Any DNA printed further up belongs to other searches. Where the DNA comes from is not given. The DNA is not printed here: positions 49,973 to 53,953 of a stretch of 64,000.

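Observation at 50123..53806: Solitary 1227-aa fused nuclease-methyltransferase-specificity protein (Type IIB/IIG-like) between housekeeping genes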

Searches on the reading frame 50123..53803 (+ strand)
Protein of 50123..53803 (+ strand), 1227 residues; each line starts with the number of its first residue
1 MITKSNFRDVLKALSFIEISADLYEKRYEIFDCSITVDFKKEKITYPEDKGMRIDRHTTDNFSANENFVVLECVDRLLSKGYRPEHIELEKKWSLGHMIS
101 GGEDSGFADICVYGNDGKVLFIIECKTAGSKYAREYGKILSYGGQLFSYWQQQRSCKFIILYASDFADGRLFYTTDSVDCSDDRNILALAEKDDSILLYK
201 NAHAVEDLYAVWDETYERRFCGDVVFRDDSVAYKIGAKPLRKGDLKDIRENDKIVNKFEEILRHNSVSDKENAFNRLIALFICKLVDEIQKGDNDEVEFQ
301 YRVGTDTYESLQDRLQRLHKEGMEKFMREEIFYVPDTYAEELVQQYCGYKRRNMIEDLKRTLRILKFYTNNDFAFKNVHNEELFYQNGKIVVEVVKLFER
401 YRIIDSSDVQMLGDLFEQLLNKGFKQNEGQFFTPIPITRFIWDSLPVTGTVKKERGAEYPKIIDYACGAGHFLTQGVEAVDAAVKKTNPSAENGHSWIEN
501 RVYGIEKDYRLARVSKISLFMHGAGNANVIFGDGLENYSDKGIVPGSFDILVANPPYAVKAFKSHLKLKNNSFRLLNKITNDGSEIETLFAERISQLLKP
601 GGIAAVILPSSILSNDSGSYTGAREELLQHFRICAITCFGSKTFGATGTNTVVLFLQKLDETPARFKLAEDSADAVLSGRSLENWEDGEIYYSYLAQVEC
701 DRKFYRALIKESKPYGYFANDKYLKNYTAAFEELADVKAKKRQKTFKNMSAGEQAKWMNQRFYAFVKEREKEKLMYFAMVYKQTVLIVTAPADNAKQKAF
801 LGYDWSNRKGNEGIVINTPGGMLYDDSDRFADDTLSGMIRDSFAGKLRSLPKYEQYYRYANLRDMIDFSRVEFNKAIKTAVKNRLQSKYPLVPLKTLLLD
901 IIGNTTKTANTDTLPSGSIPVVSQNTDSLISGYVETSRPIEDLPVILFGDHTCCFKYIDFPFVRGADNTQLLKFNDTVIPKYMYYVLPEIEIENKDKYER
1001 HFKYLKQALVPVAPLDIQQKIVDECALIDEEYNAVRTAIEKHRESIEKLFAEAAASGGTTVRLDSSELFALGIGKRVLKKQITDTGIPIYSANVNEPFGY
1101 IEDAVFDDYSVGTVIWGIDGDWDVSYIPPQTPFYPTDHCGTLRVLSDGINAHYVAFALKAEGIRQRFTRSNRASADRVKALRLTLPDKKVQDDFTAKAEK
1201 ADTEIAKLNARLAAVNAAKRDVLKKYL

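Call 3: search_protein_families(library=pfam, proteins=[window:50123-53803:+], max_evalue=1)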
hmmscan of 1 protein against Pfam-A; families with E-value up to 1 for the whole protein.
window:50123-53803:+ (1227 aa): 5 families
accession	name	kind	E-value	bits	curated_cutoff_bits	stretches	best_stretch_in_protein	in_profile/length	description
PF02384.22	N6_Mtase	-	1.9e-29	103.4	20.4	1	410-660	4-234/311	N-6 DNA Methylase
PF07669.17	Eco57I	-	1e-11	45.7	25.3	1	544-642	71-168/171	Eco57I restriction-modification methylase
PF13847.12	Methyltransf_31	-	6.8e-05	23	27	1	461-610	6-113/145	Methyltransferase domain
PF13588.12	HSDR_N_2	-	0.00016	22.2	25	1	79-142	16-74/110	Type I restriction enzyme R protein N terminus (HSDR_N)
PF04313.20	HSDR_N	-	0.0019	18.5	25.1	1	102-173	122-191/198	Type I restriction enzyme R protein N terminus (HSDR_N)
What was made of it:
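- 51350..52102 (+): Gamma-class N6-adenine DNA methyltransferase domain (aa 410-660); FFTP 431-434, motif I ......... 464-472 (51512-51538), motif IV NPPY 554-557 (51782-51793). Pfam N6_Mtase E 1.9e-29 and Eco57I E 1e-11 (call 3).
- On Single-chain R-M-S Type IIB enzymes (AloI/PpiI/TstI/CjeI type): Pfam N6_Mtase E 1.9e-29 over aa 410-660 (call 3).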

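Call 4: search_protein_families(library=ncbifam, proteins=[window:50123-53803:+], max_evalue=1)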
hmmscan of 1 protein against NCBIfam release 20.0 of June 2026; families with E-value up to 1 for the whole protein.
window:50123-53803:+ (1227 aa): 6 families
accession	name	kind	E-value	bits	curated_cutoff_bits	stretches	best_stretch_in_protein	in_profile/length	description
NF047738.1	antiphage_MADS2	equivalog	2.6e-23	82.2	720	2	394-661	277-569/654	methylation-associated defense system DNA methyltransferase MAD2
TIGR02987.1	met_A_Alw26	exception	8.6e-11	41.3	353.5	1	427-658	2-247/523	Alw26I/Eco31I/Esp3I family type II restriction adenine-specific DNA-methyltransferase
NF033452.1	BREX_1_MTaseX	exception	1.9e-10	39.3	500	2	547-729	507-685/1210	BREX-1 system adenine-specific DNA-methyltransferase PglX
NF033455.1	BREX_6_MTaseX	exception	4.6e-06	24.4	900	1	546-749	553-749/1319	BREX-6 system adenine-specific DNA-methyltransferase PglX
NF033451.1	BREX_2_MTaseX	equivalog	1.1e-05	23.4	400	1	406-493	174-258/1185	BREX-2 system adenine-specific DNA-methyltransferase PglX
TIGR03534.1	RF_mod_PrmC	equivalog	0.0023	17.4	199.1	1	460-605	90-216/253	peptide chain release factor N(5)-glutamine methyltransferase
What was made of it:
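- On Type I restriction-modification systems: No helicase, ResIII or SNF2 domain in the protein (calls 3, 4).
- On BREX PglX / MADS MAD2 methyltransferases: 82 bits against a 720-bit cut-off (MAD2), and 39 against 500 (PglX) (call 4).
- NCBIfam gives partial hits to MAD2 (82 bits) and PglX models (39 bits) (call 4). Those scores are far below the curated cut-offs (720 and 500 bits) and cover only the shared MTase core (call 4).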

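Call 5: search_solved_structures(query=window:50123-53803:+, max_evalue=1, show_alignments=2)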
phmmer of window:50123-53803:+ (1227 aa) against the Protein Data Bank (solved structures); distinct sequences matched with E-value up to 1: 15.
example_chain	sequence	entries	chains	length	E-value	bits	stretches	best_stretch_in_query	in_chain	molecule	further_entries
8w0p_A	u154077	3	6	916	3.4e-34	120.9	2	392-660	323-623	RM.BsaXI | site-specific DNA-methyltransferase (adenine-specific)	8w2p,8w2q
2okc_A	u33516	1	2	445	1.1e-13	52.9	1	399-662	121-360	Type I restriction enzyme StySJI M protein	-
5ybb_A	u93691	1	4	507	8.3e-09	36.8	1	388-658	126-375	Type I restriction-modification system methyltransferase subunit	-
7vru_A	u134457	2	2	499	1.6e-08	35.8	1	422-699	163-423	Site-specific DNA-methyltransferase (adenine-specific)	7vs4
7vru_B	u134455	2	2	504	1e-06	29.9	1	492-653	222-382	Site-specific DNA-methyltransferase (adenine-specific)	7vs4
3ufb_A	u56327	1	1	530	2.2e-06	28.8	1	386-641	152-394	Type I restriction-modification system methyltransferase subunit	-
2y7c_B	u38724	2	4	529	2.1e-05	25.6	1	410-658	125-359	TYPE I RESTRICTION ENZYME ECOKI M PROTEIN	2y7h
2ar0_A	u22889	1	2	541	2.2e-05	25.5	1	410-658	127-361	Type I restriction enzyme EcoKI M protein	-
3lkd_A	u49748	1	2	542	0.00017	22.5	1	409-742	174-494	Type I restriction-modification system methyltransferase subunit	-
7bst_A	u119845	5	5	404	0.041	14.7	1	918-1019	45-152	Type-1 restriction enzyme EcoR124II specificity protein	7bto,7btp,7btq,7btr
7eew_A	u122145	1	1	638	0.16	12.7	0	585-657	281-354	Type I restriction-modification system methyltransferase subunit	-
1g38_A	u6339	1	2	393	0.56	10.9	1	547-616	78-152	MODIFICATION METHYLASE TAQI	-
2ibs_A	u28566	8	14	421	0.63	10.7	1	547-616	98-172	Modification methylase TaqI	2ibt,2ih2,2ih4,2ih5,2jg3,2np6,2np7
1aqj_A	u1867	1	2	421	0.63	10.7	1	547-616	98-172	ADENINE-N6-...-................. TAQI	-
1aqi_A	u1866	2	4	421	0.63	10.7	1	547-616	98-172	ADENINE-N6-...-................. TAQI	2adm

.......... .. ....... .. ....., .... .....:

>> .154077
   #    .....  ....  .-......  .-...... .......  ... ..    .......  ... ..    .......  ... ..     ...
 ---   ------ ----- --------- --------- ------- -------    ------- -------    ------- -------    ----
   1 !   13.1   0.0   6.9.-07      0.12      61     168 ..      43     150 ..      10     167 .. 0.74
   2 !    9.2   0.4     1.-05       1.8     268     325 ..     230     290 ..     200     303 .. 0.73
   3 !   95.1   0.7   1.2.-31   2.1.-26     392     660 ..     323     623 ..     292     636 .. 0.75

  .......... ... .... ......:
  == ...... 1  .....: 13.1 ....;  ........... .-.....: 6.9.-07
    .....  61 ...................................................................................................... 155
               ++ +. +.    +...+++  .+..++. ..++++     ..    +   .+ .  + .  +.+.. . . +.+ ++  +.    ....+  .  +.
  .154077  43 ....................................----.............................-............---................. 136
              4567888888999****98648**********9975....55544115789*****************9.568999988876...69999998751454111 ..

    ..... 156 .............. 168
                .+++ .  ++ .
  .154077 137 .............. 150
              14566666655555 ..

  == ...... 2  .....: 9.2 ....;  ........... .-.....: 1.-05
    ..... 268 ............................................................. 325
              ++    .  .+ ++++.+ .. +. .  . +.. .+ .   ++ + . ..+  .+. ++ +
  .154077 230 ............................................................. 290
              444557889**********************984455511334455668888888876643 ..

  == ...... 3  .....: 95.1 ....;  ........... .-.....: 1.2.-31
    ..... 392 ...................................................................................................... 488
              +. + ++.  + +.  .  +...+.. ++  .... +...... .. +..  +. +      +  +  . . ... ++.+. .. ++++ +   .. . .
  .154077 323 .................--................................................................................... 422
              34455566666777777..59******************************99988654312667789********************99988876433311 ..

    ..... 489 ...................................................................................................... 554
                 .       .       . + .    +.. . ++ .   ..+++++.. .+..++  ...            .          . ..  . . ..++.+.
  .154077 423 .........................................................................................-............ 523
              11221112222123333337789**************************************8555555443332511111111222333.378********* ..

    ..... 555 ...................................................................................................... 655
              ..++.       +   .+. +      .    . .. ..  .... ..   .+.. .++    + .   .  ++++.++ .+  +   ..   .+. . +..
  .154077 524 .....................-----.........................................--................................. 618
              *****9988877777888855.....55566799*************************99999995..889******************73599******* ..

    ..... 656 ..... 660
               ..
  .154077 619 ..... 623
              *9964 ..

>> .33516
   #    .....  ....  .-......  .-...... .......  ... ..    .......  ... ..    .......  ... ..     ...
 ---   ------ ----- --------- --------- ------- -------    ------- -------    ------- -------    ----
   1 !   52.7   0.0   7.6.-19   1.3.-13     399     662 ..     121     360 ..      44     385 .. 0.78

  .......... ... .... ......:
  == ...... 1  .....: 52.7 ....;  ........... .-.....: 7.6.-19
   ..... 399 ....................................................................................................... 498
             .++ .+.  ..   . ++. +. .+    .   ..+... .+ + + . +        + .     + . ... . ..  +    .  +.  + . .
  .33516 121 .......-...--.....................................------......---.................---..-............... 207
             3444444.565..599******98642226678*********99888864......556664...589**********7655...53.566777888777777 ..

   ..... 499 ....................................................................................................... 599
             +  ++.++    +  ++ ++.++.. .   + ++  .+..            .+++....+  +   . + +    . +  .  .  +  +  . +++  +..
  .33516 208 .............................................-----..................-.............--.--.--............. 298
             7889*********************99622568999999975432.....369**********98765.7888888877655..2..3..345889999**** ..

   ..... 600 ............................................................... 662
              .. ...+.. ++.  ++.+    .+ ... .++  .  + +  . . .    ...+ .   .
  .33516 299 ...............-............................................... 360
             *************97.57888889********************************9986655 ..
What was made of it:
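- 50840..51337 (+): Multi-helical connector between nuclease and methyltransferase (aa ~240-405). Part of it aligns to the BsaXI connector (query 268-325, call 5).
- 51350..52102 (+): BsaXI RM alignment of query 392-660, domain E 2e-26 (call 5).
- Best PDB sequence relative is RM.BsaXI, 8w0p, E 3.4e-34, with nuclease, connector and MTase all aligned (call 5). The MTase domain is HsdM-like (calls 3, 5).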

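Call 8: search_protein_families(library=padloc, proteins=[window:50123-53803:+], max_evalue=0.01)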
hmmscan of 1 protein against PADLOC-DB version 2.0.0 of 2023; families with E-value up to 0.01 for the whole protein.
window:50123-53803:+ (1227 aa): 52 families (the best 25 are shown)
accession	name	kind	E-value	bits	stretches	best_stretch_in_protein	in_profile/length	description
PDLC03624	REase_MTase_IIG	-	8.7e-300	995.8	1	1-1227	1-1269/1271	Type IIG restriction enzyme-methyltransferase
PDLC03615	REase_MTase_IIG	-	8.4e-169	561.4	1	1-909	1-911/953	Type IIG restriction enzyme-methyltransferase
PDLC03021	MTase_I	-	7.4e-39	131.9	1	330-662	76-381/491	Type I methyltransferase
PDLC03062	Specificity_I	-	1.6e-31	107.9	1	880-1039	6-164/375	Type I specificity subunit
PDLC04134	mad2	-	1.6e-30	104.4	1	249-662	139-449/492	mads_2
PDLC03218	MTase_II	-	1.5e-28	97.7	1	377-660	215-483/532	Type II methyltransferase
PDLC03030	MTase_I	-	4.2e-27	92.9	1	359-660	262-583/670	Type I methyltransferase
PDLC03132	Specificity_I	-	2.5e-25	87.4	1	905-1034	32-161/387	Type I specificity subunit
PDLC03026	MTase_I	-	4.3e-24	83.5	1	385-659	97-356/487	Type I methyltransferase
PDLC03067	Specificity_I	-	2.7e-23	80.5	1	907-1053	31-174/383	Type I specificity subunit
PDLC03025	MTase_I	-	6e-21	72.7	1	377-662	107-375/569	Type I methyltransferase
PDLC03018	MTase_I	-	6.6e-21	72.4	3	500-566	414-478/749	Type I methyltransferase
PDLC03150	Specificity_I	-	3.4e-19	67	1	900-1032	61-190/475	Type I specificity subunit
PDLC03034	MTase_I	-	2.1e-18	64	2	547-663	473-588/672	Type I methyltransferase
PDLC03318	MTase_II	-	3.2e-17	60.1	2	545-663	498-629/723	Type II methyltransferase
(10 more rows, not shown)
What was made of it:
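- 50123..53806 (+): Complete gene for a 1227-aa single-chain R-M-S (Type IIB/IIG) enzyme. PADLOC PDLC03624 REase_MTase_IIG matches 1-1227 against 1-1269/1271, E 8.7e-300 (call 8).
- Closest known: Type I HsdM-HsdS methyltransferase core. Same: TRD1 belongs to TRD classes shared with Type I S subunits (E 1.6e-31, call 8).
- End-to-end match to PADLOC REase_MTase_IIG profile PDLC03624, E 8.7e-300 (call 8). The PADLOC label is 'Type IIG' (call 8).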

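Call 10: find_homologous_proteins(query=window:50123-53803:+, max_evalue=1e-10)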
Query window:50123-53803:+ (1227 aa): 7582 proteins with E <= 1e-10 among 8000 candidates; the best 120 are listed.
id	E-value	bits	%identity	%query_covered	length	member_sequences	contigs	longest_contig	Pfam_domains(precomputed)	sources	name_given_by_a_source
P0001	0.0e+0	2815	100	100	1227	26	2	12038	PF02384.23,PF07669.18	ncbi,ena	-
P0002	0.0e+0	2017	72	100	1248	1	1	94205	PF02384.23,PF07669.18,PF01420.26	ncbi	-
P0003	0.0e+0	1926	68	100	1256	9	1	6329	PF02384.23,PF07669.18,PF01420.26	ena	-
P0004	0.0e+0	1839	65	100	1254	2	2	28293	PF02384.23,PF07669.18,PF01420.26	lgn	-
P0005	0.0e+0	1792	66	100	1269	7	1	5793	PF02384.23,PF07669.18,PF01420.26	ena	-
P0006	0.0e+0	1752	65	100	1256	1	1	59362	PF02384.23,PF07669.18,PF01420.26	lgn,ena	-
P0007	0.0e+0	1707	71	86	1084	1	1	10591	PF02384.23,PF07669.18,PF01420.26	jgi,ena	-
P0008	0.0e+0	1702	62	100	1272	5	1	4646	PF02384.23,PF07669.18,PF01420.26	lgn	-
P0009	0.0e+0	1678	60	100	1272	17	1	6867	PF02384.23,PF07669.18,PF01420.26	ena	-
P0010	0.0e+0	1537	57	100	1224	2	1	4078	PF13847.13,PF02384.23,PF07669.18,PF01420.26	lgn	-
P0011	0.0e+0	1529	57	100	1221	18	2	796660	PF02384.23,PF07669.18,PF13588.13,PF01420.26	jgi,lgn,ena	-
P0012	0.0e+0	1522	86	63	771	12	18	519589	PF02384.23,PF07669.18,PF01420.26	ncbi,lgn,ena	-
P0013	0.0e+0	1498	59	87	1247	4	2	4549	PF02384.23,PF07669.18,PF01420.26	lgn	-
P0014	0.0e+0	1457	55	100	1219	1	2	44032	PF13847.13,PF02384.23,PF07669.18,PF01420.26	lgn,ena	-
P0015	0.0e+0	1455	55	100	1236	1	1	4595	PF02384.23,PF07669.18,PF13588.13,PF01420.26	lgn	-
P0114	0.0e+0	1382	51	100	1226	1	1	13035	PF02384.23,PF07669.18,PF13588.13,PF01420.26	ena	-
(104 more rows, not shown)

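Call 13: find_encoding_contigs(protein=P0001, flank=10000, max_places=6)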
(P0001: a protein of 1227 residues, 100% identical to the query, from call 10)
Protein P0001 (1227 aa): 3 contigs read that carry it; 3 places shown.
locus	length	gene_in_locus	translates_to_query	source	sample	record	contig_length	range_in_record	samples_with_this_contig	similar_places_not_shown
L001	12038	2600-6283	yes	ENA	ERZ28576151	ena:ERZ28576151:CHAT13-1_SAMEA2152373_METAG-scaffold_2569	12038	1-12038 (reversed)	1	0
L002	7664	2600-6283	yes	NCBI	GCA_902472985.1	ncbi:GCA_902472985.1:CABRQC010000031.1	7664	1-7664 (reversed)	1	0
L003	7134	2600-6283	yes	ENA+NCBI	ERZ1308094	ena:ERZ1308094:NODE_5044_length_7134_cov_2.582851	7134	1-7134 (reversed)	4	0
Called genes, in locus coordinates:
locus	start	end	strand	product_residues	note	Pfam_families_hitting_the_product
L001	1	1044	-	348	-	?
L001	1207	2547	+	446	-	PF01938:TRAM (weak), PF05958:tRNA_U5-meth_tr, PF05175:MTS, PF03602:Cons_hypoth95 (weak), PF13649:Methyltransf_25 (weak), PF13847:Methyltransf_31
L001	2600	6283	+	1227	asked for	PF02384:N6_Mtase, PF07669:Eco57I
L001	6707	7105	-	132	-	-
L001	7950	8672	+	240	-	-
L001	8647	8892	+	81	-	-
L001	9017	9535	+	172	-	-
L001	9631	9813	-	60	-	PF00269:SASP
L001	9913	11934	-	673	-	-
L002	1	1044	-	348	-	?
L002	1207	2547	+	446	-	PF01938:TRAM (weak), PF05958:tRNA_U5-meth_tr, PF05175:MTS, PF03602:Cons_hypoth95 (weak), PF13649:Methyltransf_25 (weak), PF13847:Methyltransf_31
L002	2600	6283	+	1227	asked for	PF02384:N6_Mtase, PF07669:Eco57I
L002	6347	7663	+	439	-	?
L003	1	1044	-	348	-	?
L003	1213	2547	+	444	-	PF01938:TRAM (weak), PF05958:tRNA_U5-meth_tr, PF05175:MTS, PF03602:Cons_hypoth95 (weak), PF13649:Methyltransf_25 (weak), PF13847:Methyltransf_31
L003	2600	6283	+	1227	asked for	PF02384:N6_Mtase, PF07669:Eco57I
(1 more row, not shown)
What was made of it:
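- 50123..53806 (+): An identical protein is found on 3 public contigs (call 13).
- The ORF is intact in the window and in 3 other public contigs (call 13).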
